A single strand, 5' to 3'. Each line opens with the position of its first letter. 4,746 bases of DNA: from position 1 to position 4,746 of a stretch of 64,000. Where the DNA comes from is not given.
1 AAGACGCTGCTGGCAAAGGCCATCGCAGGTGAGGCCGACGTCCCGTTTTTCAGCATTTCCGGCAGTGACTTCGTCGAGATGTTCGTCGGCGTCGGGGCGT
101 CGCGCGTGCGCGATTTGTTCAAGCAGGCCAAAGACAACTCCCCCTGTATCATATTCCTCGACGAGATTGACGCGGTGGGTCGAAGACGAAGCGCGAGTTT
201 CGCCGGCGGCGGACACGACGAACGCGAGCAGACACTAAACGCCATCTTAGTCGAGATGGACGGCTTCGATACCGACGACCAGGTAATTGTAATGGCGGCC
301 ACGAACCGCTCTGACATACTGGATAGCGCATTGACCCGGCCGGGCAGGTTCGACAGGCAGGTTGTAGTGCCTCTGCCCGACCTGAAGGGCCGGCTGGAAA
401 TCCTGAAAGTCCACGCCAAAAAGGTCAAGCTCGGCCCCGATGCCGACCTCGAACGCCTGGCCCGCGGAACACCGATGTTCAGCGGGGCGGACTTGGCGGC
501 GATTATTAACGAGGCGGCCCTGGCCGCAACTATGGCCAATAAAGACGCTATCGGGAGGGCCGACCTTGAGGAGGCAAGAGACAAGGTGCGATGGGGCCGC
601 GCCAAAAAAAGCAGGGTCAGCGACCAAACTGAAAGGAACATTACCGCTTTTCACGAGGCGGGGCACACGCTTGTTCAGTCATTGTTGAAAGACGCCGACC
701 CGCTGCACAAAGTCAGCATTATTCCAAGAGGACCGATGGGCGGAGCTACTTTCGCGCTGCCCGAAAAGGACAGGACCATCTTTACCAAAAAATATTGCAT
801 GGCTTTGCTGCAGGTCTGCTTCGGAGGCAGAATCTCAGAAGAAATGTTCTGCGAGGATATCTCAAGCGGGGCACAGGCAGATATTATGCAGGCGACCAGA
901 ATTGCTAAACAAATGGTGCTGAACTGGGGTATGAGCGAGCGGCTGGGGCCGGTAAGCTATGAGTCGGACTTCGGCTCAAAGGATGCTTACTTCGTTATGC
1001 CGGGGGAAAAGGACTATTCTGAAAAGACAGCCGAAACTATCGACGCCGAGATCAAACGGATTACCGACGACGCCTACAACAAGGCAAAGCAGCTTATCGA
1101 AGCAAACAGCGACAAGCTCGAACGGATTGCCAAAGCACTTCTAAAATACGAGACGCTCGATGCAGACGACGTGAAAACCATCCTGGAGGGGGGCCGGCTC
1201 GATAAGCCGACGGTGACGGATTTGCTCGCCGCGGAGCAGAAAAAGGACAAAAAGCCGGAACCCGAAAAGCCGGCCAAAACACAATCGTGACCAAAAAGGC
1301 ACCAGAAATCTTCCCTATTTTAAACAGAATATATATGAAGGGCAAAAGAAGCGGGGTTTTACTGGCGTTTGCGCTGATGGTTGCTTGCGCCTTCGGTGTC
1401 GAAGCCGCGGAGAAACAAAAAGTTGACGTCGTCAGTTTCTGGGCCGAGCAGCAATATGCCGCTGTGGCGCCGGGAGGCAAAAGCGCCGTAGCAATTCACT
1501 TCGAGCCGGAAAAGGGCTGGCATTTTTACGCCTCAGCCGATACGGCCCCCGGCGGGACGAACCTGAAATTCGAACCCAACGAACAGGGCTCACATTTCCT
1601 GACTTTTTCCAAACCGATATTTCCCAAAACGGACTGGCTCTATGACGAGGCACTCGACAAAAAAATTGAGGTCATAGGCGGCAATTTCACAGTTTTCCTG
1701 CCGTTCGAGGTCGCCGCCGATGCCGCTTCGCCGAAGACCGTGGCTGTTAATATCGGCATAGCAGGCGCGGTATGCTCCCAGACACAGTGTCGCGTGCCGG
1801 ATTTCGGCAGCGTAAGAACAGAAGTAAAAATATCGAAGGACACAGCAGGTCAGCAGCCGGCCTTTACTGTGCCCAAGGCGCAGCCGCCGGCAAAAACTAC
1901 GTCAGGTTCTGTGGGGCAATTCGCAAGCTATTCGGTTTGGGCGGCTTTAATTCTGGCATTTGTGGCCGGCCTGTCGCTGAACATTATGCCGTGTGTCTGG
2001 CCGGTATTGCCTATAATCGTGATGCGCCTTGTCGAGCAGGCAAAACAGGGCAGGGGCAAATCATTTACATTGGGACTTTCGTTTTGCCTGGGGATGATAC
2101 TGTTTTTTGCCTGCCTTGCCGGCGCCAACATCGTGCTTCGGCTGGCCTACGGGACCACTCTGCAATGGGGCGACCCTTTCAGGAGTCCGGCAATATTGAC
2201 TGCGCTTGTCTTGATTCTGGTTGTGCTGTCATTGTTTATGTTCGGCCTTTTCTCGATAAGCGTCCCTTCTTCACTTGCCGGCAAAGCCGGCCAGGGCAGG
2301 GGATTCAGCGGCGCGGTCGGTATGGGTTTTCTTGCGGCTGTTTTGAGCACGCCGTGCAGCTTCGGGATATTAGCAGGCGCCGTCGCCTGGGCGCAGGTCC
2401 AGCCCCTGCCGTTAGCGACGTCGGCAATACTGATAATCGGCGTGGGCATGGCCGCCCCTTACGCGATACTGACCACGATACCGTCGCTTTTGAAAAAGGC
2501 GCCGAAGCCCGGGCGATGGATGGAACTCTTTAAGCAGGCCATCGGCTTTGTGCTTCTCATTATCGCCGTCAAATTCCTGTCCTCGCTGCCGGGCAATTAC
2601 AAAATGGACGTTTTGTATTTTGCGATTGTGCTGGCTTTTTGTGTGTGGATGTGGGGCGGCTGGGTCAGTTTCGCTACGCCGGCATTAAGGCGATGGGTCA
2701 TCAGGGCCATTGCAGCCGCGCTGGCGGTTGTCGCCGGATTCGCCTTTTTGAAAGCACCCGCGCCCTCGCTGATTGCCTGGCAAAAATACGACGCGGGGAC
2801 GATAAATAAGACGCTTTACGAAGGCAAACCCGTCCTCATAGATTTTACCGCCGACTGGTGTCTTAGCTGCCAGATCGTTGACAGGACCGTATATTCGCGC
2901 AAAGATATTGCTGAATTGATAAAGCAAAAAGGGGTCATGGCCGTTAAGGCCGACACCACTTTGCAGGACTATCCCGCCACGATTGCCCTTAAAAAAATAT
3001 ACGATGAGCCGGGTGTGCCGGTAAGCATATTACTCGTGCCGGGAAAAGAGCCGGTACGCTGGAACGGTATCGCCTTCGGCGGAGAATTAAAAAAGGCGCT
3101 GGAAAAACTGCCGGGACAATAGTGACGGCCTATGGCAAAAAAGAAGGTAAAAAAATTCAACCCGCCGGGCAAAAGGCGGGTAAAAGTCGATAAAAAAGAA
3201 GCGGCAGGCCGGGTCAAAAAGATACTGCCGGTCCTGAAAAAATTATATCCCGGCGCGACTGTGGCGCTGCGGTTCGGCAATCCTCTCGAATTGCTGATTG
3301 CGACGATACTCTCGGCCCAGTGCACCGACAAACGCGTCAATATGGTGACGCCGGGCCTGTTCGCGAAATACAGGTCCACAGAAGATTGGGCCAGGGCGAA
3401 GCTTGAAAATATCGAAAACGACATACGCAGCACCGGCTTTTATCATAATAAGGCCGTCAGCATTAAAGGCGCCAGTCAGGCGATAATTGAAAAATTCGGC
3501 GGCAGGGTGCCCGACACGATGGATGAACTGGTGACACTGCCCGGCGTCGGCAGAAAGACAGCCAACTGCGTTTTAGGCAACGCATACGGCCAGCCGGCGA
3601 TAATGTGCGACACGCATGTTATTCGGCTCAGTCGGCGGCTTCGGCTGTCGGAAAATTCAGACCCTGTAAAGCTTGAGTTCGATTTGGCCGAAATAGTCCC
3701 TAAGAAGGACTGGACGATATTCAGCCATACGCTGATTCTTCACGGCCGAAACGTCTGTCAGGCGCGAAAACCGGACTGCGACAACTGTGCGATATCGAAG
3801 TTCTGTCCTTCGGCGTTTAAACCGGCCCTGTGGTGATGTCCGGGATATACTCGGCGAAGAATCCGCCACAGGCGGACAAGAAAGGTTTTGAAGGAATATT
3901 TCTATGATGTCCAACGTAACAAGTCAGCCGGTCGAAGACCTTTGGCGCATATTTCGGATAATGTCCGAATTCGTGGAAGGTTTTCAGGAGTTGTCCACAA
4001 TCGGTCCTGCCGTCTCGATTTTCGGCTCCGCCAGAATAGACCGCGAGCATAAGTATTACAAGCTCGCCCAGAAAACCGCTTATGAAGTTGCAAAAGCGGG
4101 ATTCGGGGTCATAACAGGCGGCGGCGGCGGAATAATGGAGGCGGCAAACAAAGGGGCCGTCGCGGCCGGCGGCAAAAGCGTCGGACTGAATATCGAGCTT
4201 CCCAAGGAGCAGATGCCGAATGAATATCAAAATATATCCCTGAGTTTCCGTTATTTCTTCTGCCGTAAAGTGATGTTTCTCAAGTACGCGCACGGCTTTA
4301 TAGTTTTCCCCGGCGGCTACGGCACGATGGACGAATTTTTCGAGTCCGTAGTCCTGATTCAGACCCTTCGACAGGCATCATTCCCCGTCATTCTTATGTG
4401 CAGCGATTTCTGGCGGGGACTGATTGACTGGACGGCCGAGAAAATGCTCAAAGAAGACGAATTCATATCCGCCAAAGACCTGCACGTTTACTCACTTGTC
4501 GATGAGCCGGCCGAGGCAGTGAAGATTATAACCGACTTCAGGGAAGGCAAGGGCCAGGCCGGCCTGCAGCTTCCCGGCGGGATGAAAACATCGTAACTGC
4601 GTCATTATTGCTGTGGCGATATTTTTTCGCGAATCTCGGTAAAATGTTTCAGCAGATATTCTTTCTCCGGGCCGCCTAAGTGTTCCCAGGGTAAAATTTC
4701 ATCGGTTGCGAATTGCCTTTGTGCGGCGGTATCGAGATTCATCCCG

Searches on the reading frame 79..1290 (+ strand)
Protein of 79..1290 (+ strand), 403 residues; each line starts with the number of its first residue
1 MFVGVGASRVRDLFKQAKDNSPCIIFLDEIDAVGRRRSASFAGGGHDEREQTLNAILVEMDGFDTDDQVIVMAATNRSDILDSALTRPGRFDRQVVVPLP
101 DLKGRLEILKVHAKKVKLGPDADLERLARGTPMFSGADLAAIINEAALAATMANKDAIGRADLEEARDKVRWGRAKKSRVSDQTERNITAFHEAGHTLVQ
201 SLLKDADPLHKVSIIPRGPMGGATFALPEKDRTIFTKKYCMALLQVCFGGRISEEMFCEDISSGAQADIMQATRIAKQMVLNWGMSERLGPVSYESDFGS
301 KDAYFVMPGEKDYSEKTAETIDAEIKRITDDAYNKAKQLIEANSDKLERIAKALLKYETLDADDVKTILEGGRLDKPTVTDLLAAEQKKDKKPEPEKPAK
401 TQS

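Call 10: search_protein_families(library=pfam, proteins=[window:79-1290:+], max_evalue=0.001)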
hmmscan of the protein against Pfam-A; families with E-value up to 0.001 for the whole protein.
window:79-1290:+ (403 aa): 4 families
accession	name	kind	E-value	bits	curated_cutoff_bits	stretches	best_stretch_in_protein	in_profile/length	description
PF01434.24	Peptidase_M41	-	1.4e-65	221.2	29.9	1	180-368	2-191/191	Peptidase family M41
PF00004.35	AAA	-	2.2e-26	93.3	21.2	1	2-99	38-131/131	ATPase family associated with various cellular activities (AAA)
PF17862.7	AAA_lid_3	-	6.1e-11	42.1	27.2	1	121-165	1-45/45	AAA+ lid domain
PF23902.1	AAA_lid_PRS2_C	-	0.00078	20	34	0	104-170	3-70/73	PRS2 AAA+ lid C-terminal domain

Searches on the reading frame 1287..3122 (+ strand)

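Call 10: search_protein_families(library=pfam, proteins=[window:1287-3122:+], max_evalue=0.001)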
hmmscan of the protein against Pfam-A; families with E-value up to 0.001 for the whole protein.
window:1287-3122:+ (611 aa): 5 families
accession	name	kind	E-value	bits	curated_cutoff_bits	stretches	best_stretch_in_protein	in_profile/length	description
PF02683.22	DsbD_TM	-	2.6e-26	92.7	27.1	1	218-432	2-216/219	Cytochrome C biogenesis protein transmembrane domain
PF13899.12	Thioredoxin_7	-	3.2e-11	43.7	27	1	507-584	11-82/83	Thioredoxin-like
PF03190.21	Thioredox_DsbH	-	6.2e-07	30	27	1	487-590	11-116/163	Protein of unknown function, DUF255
PF11412.14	DsbD_N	-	0.00028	21.3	25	1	55-169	9-108/119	Thiol:disulfide interchange protein DsbD, N-terminal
PF00085.26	Thioredoxin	-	0.00049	20.5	23.5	0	511-560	15-61/103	Thioredoxin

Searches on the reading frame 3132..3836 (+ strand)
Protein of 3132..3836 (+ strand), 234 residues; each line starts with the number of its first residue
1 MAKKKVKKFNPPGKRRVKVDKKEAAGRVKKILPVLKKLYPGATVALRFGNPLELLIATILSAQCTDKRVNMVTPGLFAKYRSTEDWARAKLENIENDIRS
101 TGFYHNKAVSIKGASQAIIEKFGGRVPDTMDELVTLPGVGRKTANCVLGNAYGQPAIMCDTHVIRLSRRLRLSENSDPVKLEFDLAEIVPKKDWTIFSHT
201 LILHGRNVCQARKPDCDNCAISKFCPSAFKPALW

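Call 10: search_protein_families(library=pfam, proteins=[window:3132-3836:+], max_evalue=0.001)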
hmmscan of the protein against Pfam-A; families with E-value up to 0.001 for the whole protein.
window:3132-3836:+ (234 aa): 2 families
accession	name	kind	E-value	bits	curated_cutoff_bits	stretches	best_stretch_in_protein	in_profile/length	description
PF00730.31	HhH-GPD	-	3.2e-22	79.4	26.2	1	56-191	1-108/108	HhH-GPD superfamily base excision DNA repair protein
PF00633.29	HHH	-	2.8e-09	36.8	24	1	122-148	2-28/30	Helix-hairpin-helix motif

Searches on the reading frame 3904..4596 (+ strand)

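Call 10: search_protein_families(library=pfam, proteins=[window:3904-4596:+], max_evalue=0.001)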
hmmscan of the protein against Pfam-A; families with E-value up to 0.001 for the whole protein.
window:3904-4596:+ (230 aa): 3 families
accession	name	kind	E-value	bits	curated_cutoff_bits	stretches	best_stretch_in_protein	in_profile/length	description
PF03641.19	Lysine_decarbox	-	2.1e-30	106.1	27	1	78-207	1-129/131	Possible lysine decarboxylase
PF18306.6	LDcluster4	-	8.8e-17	61.6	26.3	1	36-146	3-111/151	SLOG cluster4 family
PF02481.21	DNA_processg_A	-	0.00026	20.7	29.6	1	23-95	32-103/212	DNA recombination-mediator protein A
